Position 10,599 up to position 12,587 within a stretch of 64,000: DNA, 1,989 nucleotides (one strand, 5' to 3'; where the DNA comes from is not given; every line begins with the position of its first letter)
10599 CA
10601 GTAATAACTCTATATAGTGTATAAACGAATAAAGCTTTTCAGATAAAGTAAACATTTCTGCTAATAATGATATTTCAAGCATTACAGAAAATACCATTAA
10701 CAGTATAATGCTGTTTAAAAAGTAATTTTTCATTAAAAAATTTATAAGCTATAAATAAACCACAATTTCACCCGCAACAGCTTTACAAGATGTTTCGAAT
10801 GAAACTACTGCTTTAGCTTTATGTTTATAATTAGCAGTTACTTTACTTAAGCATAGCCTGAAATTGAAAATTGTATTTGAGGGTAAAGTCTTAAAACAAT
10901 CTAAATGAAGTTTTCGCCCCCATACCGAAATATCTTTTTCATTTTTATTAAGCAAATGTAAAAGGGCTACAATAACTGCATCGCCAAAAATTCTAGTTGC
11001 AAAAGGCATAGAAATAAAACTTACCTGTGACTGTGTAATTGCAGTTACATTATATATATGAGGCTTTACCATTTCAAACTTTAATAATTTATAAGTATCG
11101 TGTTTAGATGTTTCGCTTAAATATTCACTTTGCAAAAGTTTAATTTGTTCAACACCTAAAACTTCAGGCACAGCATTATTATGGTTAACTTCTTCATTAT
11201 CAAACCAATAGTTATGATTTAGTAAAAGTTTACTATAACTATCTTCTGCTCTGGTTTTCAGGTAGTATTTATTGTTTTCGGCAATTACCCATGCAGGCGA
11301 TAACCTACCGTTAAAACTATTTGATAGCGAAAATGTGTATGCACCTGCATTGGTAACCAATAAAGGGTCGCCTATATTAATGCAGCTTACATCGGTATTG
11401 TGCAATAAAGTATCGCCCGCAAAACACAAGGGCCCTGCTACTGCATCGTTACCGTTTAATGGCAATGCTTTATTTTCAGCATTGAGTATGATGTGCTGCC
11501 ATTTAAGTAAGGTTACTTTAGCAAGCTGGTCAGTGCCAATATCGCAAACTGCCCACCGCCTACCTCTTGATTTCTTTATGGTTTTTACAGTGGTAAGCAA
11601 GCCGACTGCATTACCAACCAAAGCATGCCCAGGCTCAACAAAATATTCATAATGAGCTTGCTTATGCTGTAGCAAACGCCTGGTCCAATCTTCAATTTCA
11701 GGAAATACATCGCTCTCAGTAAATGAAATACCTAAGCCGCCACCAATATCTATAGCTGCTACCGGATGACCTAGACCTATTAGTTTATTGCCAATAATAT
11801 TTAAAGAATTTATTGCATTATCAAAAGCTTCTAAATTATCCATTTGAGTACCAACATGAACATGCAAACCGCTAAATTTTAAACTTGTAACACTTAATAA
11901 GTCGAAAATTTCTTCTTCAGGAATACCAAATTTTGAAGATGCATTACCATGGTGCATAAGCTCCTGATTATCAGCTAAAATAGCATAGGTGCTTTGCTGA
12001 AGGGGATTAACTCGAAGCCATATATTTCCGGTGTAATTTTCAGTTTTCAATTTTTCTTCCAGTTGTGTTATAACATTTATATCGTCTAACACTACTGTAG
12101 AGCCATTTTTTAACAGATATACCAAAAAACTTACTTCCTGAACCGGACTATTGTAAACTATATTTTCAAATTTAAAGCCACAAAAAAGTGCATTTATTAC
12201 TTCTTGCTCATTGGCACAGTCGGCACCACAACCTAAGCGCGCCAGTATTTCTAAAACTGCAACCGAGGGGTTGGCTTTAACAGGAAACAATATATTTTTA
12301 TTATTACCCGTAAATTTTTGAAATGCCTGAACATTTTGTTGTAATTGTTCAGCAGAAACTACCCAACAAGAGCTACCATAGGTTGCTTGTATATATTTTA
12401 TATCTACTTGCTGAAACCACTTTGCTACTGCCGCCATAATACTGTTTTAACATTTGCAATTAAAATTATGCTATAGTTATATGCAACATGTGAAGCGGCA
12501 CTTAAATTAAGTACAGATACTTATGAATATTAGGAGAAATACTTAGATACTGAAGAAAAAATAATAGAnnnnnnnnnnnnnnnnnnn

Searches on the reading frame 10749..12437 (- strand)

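Call 59: search_protein_families(library=pfam, proteins=[window:10749-12437:-], max_evalue=0.001)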
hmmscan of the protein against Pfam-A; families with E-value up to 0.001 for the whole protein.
window:10749-12437:- (562 aa): 2 families
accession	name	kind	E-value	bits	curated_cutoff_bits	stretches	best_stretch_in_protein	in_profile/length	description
PF02784.22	Orn_Arg_deC_N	-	1.1e-36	127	23.4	1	31-274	3-246/247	Pyridoxal-dependent decarboxylase, pyridoxal binding domain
PF00278.28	Orn_DAP_Arg_deC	-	5.9e-10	39.7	23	1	156-365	5-95/95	Pyridoxal-dependent decarboxylase, C-terminal sheet domain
